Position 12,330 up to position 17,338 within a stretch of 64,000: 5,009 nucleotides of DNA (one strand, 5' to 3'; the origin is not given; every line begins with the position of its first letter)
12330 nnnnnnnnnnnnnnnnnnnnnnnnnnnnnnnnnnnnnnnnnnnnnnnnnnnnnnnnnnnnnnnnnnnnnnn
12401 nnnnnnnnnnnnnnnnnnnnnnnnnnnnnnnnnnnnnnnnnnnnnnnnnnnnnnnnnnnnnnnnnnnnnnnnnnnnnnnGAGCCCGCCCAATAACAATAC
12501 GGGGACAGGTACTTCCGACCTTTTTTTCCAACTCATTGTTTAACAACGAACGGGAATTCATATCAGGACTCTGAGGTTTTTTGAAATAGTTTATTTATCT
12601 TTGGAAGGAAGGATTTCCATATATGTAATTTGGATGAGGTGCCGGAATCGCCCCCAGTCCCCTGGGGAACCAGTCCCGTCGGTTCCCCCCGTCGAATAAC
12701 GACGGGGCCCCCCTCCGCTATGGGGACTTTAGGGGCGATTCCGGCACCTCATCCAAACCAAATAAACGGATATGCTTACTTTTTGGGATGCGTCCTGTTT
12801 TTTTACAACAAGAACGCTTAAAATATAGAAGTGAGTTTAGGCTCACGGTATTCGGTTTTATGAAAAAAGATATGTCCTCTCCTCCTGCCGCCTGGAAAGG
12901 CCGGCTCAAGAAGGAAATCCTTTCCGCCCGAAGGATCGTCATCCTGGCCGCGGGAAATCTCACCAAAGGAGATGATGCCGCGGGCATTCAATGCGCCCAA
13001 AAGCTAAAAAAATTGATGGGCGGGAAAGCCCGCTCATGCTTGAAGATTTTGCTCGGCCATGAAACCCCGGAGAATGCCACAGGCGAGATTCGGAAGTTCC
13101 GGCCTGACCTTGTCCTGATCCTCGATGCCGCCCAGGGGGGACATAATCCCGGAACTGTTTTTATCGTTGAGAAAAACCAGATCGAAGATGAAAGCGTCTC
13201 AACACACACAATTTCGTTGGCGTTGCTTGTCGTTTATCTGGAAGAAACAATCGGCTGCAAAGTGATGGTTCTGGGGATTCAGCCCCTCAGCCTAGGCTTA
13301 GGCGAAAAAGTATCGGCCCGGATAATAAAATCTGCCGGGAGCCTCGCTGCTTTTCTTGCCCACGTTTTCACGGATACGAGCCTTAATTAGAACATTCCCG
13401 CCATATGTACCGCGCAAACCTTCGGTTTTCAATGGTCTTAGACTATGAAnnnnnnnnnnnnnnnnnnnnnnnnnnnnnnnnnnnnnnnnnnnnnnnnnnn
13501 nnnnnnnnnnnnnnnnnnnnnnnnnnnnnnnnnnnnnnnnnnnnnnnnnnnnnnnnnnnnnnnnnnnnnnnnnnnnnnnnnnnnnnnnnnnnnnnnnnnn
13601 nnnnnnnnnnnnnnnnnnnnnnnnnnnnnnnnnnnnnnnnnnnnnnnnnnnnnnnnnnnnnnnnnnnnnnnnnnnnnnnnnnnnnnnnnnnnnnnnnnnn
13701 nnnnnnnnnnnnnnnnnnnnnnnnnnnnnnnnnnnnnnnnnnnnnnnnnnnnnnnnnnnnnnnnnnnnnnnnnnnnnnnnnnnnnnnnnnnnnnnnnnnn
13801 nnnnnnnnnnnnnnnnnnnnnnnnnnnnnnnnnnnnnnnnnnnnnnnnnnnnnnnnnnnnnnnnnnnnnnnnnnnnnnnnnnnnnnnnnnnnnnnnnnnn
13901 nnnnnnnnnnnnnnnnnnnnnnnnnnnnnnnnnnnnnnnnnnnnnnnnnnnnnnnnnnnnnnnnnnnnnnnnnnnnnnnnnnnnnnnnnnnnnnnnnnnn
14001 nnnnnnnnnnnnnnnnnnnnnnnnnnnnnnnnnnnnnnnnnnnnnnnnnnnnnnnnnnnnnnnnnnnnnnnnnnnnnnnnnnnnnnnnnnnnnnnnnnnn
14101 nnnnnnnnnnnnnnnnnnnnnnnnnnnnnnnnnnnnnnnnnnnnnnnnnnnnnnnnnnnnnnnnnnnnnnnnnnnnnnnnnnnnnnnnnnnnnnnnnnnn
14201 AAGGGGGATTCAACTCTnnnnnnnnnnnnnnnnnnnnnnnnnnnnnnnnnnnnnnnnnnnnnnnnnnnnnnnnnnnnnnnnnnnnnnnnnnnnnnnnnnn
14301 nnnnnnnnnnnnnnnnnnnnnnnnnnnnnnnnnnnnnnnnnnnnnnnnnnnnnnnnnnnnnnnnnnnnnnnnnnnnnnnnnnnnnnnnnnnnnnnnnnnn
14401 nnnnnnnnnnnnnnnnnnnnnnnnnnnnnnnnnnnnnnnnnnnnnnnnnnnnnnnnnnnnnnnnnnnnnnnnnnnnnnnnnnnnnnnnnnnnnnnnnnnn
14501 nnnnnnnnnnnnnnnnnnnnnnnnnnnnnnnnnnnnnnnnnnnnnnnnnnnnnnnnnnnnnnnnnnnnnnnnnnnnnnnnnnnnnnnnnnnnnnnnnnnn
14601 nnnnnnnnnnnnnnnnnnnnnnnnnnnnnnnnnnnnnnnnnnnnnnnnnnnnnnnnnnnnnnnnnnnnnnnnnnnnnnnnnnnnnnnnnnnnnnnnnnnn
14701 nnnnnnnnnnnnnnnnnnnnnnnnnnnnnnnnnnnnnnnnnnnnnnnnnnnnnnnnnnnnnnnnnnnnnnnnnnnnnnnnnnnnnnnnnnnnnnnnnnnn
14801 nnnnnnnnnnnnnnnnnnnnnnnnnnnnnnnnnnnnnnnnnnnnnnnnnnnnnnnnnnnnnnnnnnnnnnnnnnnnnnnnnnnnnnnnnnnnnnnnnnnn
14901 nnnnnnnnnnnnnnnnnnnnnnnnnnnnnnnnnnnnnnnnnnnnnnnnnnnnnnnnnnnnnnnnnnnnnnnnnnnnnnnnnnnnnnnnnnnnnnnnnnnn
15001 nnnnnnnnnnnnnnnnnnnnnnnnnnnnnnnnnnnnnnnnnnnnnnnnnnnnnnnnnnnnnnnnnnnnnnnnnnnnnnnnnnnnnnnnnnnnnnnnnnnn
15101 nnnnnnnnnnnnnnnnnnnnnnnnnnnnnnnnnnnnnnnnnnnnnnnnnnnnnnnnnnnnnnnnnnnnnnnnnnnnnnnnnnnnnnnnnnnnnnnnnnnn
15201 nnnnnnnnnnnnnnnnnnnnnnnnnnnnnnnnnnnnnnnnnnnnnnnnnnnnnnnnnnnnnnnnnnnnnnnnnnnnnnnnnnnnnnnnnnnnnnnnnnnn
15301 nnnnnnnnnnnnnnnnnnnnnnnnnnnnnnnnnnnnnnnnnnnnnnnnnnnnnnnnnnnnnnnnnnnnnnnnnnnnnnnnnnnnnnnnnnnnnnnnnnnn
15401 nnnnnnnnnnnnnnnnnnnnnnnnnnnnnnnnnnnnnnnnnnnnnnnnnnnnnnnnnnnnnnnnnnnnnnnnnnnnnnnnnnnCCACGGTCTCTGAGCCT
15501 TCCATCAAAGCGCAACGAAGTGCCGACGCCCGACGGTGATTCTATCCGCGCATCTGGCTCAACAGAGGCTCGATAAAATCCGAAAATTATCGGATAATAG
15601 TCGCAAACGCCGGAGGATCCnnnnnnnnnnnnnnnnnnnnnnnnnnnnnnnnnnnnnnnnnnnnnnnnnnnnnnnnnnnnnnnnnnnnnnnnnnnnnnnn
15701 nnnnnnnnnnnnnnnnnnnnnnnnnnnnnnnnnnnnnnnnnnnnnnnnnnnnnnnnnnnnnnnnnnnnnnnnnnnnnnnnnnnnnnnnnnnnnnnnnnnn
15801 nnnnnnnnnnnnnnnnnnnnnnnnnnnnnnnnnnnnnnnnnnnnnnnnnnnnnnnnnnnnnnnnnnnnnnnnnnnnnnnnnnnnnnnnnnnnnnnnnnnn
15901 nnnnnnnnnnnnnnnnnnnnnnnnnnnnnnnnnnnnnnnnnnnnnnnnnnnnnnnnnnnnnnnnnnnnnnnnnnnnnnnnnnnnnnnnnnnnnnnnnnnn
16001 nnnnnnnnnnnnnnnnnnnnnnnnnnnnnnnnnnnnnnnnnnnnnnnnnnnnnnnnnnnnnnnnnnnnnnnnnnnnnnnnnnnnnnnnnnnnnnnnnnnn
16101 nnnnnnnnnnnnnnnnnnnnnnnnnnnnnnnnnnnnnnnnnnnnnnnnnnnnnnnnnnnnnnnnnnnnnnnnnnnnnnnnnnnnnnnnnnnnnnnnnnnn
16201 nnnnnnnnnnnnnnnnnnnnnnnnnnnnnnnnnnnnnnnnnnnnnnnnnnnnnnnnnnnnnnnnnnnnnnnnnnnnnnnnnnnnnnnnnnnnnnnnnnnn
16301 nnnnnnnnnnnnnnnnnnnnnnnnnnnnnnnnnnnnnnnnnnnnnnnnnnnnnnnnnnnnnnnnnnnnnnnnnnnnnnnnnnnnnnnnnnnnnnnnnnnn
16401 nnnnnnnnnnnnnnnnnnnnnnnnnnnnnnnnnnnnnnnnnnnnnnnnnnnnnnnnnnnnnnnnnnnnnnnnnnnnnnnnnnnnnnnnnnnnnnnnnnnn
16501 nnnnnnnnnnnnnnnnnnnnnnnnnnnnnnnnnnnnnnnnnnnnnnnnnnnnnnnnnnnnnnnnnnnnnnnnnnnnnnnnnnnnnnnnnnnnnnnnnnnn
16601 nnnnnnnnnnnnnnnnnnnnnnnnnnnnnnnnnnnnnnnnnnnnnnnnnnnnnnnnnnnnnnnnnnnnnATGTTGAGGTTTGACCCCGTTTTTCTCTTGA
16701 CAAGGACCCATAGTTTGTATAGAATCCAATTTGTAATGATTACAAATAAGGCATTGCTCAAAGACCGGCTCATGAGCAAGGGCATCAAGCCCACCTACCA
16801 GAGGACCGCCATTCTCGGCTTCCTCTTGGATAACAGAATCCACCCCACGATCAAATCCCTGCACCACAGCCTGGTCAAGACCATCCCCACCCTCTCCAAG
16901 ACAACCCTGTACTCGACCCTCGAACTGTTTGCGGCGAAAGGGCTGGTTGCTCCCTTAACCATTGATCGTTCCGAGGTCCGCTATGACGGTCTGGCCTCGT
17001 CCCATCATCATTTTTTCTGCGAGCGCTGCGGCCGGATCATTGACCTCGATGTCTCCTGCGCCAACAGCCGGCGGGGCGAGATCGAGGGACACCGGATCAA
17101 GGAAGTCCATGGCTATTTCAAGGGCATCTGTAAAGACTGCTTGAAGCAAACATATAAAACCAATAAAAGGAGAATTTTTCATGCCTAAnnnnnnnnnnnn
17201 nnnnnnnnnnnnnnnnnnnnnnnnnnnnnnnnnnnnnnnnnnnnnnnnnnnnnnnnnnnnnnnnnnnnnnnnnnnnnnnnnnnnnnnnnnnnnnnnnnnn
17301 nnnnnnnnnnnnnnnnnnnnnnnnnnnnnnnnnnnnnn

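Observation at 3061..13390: Group 4 [NiFe]-hydrogenase with three antiporter modules and a NuoA-like subunit; a structured repeat sits between structural genes and the maturation protease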

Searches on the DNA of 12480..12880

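Call 85: search_rna_families(source=window, start=12480, end=12880, threshold=evalue, max_evalue=5)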
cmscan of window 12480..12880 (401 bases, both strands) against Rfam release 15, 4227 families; matches with E-value up to 5: 3.
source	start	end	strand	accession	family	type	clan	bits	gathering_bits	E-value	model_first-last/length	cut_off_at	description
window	12629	12756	-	RF03196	mir-6790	Gene; miRNA;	-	22.2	78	0.043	1-63/63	no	mir-6790 microRNA precursor family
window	12564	12617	-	RF01414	Dicty_Class_I_RNA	Gene;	-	16.1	41.5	2.9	1-56/56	no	Class I RNA from Dictyostelium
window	12575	12693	+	RF02777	OppA_thermometer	Cis-reg; thermoregulator;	-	11.5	290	0.82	51-236/304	no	OppA 5' UTR thermometer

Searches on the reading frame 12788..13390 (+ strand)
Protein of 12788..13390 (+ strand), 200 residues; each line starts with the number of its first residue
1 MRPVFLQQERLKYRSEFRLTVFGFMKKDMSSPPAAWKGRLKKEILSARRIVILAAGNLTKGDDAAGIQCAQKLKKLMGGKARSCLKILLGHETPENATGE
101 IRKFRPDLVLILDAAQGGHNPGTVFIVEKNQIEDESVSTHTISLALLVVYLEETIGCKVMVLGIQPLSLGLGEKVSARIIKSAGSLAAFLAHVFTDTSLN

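Call 5: search_protein_families(library=pfam, proteins=[window:12788-13390:+], max_evalue=0.01)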
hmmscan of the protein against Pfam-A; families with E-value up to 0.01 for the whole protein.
window:12788-13390:+ (200 aa): 1 family
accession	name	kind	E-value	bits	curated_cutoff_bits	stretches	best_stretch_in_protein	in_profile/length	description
PF01750.23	HycI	-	1.7e-10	41.3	23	1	69-169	3-105/130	Hydrogenase maturation protease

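Call 76: search_protein_families(library=pfam, proteins=[window:12860-13387:+], max_evalue=0.1)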
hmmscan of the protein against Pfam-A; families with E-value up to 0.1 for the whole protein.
window:12860-13387:+ (176 aa): 1 family
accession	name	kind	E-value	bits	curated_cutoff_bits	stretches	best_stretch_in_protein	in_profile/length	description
PF01750.23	HycI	-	1.3e-10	41.6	23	1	45-145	3-105/130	Hydrogenase maturation protease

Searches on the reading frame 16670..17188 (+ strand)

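Call 5: search_protein_families(library=pfam, proteins=[window:16670-17188:+], max_evalue=0.01)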
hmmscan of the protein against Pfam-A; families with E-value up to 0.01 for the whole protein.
window:16670-17188:+ (172 aa): 1 family
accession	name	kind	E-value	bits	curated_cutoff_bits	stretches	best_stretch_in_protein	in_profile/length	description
PF01475.25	FUR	-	1.9e-21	76.9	23.1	1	37-139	2-106/121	Ferric uptake regulator family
